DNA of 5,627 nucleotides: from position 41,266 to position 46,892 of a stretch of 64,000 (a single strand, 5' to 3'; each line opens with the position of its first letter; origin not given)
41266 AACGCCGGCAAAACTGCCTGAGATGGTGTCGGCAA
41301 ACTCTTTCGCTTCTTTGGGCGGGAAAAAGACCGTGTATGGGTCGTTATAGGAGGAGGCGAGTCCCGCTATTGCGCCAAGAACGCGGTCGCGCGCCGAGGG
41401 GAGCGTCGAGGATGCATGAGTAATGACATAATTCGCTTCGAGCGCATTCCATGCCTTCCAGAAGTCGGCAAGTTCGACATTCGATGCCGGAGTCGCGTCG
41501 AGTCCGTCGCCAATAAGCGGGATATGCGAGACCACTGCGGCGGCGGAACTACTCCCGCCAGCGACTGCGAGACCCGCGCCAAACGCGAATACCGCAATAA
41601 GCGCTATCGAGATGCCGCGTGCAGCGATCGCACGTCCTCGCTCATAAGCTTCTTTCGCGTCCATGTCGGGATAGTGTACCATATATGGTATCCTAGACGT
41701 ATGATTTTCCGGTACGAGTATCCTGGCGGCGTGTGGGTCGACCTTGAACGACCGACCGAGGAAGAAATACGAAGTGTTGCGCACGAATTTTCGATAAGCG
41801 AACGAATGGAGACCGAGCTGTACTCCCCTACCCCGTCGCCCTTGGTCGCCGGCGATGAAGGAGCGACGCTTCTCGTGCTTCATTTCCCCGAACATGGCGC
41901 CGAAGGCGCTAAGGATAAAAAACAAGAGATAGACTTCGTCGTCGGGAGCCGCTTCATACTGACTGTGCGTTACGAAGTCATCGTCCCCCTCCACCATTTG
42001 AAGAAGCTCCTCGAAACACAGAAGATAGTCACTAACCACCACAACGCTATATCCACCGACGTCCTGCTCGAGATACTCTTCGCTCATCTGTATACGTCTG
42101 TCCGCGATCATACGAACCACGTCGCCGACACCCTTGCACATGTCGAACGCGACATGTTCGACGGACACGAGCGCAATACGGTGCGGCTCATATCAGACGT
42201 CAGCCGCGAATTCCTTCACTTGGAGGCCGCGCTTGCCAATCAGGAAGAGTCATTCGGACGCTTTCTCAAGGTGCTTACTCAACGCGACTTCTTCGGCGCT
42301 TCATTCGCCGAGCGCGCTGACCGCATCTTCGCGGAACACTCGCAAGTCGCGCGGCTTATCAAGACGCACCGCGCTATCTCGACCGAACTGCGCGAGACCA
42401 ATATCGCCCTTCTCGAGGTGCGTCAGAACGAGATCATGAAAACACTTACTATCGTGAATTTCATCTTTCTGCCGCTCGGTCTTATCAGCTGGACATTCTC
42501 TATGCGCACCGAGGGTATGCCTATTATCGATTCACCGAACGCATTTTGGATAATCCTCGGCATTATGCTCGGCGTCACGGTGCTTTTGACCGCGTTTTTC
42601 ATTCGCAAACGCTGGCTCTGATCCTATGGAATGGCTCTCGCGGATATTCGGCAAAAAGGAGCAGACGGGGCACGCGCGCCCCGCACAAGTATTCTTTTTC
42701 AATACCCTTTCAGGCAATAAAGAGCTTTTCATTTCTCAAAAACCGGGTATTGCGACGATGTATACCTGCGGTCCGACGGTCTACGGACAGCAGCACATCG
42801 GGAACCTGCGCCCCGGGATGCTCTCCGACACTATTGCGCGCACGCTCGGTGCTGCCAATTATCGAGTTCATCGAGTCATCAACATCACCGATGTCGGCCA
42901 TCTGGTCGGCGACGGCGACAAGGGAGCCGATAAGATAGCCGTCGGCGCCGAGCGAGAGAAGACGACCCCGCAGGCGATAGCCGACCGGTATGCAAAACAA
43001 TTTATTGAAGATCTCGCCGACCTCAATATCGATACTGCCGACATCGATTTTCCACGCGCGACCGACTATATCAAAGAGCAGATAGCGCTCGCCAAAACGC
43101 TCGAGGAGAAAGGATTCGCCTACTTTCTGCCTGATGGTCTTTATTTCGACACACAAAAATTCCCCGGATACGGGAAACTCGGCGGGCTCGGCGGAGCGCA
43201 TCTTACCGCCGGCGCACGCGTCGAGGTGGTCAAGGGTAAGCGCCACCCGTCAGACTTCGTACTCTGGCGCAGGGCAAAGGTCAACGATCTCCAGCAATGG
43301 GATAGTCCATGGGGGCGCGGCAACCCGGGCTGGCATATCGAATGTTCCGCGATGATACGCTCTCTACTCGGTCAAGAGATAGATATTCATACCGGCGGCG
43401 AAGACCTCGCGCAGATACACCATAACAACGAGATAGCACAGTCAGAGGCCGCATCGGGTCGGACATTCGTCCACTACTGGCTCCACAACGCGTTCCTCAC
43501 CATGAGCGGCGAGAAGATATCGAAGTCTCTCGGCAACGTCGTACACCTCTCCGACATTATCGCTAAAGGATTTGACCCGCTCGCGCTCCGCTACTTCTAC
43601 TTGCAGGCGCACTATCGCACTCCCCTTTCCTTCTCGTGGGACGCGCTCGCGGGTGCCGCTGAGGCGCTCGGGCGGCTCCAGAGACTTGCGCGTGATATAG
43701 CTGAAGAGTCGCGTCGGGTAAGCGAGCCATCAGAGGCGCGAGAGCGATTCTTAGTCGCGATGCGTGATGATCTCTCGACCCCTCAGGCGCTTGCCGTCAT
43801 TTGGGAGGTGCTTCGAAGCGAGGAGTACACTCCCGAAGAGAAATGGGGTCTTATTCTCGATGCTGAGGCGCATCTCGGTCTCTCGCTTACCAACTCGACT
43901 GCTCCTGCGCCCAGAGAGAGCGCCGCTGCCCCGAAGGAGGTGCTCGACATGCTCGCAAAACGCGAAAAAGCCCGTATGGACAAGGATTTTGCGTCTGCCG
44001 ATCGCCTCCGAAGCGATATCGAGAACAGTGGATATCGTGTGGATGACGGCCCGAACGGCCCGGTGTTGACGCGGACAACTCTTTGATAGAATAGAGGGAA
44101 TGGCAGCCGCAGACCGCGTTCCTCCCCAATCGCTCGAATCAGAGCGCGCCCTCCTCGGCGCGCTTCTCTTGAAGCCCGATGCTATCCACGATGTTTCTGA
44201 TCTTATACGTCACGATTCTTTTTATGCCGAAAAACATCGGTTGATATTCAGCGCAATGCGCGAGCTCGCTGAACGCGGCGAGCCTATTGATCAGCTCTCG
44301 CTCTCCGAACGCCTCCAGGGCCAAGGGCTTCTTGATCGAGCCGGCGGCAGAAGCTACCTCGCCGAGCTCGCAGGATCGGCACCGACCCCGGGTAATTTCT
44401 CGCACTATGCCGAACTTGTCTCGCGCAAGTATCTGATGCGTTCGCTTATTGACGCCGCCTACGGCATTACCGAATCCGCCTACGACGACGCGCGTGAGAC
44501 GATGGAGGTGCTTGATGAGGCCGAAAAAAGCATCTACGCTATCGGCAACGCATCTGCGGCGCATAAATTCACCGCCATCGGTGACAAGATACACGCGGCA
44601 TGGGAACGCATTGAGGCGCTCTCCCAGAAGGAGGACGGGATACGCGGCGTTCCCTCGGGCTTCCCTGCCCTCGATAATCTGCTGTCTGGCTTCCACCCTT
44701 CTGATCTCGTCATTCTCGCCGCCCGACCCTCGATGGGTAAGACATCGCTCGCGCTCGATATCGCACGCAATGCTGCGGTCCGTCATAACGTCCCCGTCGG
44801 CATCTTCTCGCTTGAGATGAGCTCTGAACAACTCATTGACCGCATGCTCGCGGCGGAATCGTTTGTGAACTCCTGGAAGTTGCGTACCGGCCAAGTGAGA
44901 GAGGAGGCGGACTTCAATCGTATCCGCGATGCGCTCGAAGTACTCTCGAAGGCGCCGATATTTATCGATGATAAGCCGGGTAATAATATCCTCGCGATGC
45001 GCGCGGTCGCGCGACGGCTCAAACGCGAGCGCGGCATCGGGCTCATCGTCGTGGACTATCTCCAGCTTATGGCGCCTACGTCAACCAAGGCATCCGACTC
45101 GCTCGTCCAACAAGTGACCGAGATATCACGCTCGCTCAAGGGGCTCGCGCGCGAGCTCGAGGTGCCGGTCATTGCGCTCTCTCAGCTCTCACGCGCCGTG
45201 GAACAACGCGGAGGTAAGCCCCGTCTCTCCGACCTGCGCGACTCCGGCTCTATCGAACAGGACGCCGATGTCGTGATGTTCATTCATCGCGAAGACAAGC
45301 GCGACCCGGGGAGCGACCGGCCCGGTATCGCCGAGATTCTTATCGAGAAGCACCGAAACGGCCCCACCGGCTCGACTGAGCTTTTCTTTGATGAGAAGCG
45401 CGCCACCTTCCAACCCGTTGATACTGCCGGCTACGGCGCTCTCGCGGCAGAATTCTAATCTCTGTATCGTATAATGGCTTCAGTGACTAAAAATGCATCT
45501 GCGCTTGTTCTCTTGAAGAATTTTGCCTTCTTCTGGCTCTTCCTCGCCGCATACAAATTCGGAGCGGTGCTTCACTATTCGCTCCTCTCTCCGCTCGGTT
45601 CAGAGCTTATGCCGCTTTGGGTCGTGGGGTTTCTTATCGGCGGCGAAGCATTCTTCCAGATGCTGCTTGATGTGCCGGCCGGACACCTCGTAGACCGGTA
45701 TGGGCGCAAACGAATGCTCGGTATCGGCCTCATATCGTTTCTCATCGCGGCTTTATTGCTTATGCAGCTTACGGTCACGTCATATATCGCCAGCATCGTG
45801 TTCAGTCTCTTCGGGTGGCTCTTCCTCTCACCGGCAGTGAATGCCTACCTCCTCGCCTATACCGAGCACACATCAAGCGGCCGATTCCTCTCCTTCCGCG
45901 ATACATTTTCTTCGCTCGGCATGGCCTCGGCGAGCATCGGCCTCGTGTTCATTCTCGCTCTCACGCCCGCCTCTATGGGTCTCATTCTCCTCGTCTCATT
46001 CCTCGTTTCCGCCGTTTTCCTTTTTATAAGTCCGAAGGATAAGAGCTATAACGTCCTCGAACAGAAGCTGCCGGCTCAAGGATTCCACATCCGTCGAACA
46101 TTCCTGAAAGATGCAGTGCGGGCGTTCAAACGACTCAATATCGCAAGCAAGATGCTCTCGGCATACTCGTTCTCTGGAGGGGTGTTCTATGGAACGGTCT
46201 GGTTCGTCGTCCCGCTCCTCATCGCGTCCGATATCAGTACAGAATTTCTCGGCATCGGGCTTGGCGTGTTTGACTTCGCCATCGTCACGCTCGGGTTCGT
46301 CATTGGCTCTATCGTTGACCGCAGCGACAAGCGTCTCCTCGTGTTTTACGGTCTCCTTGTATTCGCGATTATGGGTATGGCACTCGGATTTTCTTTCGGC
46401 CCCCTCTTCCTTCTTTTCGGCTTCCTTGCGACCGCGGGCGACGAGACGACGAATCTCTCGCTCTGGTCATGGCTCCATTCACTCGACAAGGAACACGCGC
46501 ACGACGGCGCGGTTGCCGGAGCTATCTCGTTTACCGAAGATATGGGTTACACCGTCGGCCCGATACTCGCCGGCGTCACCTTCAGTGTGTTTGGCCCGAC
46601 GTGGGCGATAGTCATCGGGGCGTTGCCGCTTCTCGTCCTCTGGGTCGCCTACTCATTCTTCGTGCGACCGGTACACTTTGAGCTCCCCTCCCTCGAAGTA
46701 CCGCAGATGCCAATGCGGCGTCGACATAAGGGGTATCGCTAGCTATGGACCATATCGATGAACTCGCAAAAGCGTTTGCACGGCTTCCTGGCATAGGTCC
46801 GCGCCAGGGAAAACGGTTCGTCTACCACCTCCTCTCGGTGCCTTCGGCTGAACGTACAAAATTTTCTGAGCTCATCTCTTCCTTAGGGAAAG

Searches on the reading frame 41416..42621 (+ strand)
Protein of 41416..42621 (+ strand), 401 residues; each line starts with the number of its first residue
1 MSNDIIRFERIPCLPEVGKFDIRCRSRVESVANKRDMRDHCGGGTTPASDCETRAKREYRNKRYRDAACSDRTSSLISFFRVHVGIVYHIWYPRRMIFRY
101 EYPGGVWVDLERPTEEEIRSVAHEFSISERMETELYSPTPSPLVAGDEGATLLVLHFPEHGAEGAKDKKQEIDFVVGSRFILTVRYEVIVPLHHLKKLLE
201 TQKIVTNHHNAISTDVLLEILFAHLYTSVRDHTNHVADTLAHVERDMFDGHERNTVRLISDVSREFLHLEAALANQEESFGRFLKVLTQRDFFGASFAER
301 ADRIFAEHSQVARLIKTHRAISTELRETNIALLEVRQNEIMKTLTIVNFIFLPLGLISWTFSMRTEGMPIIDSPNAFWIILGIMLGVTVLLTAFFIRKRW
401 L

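Call 68: search_protein_families(library=pfam, proteins=[window:41416-42621:+], max_evalue=0.00001)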
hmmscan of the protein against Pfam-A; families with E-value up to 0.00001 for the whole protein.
window:41416-42621:+ (401 aa): 1 family
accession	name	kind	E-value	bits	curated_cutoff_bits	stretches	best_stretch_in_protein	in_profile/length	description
PF01544.23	CorA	-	1.8e-41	142.8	27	1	104-397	3-292/292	CorA-like Mg2+ transporter protein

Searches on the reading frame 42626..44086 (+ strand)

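Call 68: search_protein_families(library=pfam, proteins=[window:42626-44086:+], max_evalue=0.00001)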
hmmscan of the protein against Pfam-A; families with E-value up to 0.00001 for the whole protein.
window:42626-44086:+ (486 aa): 3 families
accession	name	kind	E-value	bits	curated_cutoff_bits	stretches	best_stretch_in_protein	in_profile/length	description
PF01406.26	tRNA-synt_1e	-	2.8e-93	313.1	27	1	40-344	7-299/301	tRNA synthetases class I (C) catalytic domain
PF09334.17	tRNA-synt_1g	-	6.2e-14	52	20.1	1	275-341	305-371/391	tRNA synthetases class I (M)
PF01921.24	tRNA-synt_1f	-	9.7e-07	28.5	27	0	288-356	273-340/360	tRNA synthetases class I (K)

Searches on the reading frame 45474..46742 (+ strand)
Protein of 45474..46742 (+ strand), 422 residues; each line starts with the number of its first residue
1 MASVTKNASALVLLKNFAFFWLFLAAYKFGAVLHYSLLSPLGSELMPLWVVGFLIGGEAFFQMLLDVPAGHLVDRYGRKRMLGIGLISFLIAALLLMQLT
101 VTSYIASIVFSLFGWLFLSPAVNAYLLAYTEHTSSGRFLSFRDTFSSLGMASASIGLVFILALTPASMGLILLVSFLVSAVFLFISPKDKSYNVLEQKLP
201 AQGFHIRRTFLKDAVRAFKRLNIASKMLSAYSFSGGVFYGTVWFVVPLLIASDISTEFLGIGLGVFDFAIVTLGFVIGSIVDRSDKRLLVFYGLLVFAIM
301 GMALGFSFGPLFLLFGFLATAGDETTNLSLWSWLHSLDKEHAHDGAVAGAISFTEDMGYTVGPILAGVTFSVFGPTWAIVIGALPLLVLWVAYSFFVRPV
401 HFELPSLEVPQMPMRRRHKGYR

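Call 68: search_protein_families(library=pfam, proteins=[window:45474-46742:+], max_evalue=0.00001)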
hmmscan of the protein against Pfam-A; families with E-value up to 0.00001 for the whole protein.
window:45474-46742:+ (422 aa): 1 family
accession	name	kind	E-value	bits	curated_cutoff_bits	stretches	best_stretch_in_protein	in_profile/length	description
PF07690.21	MFS_1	-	9.9e-27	94.2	33.4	2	24-352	10-336/347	Major Facilitator Superfamily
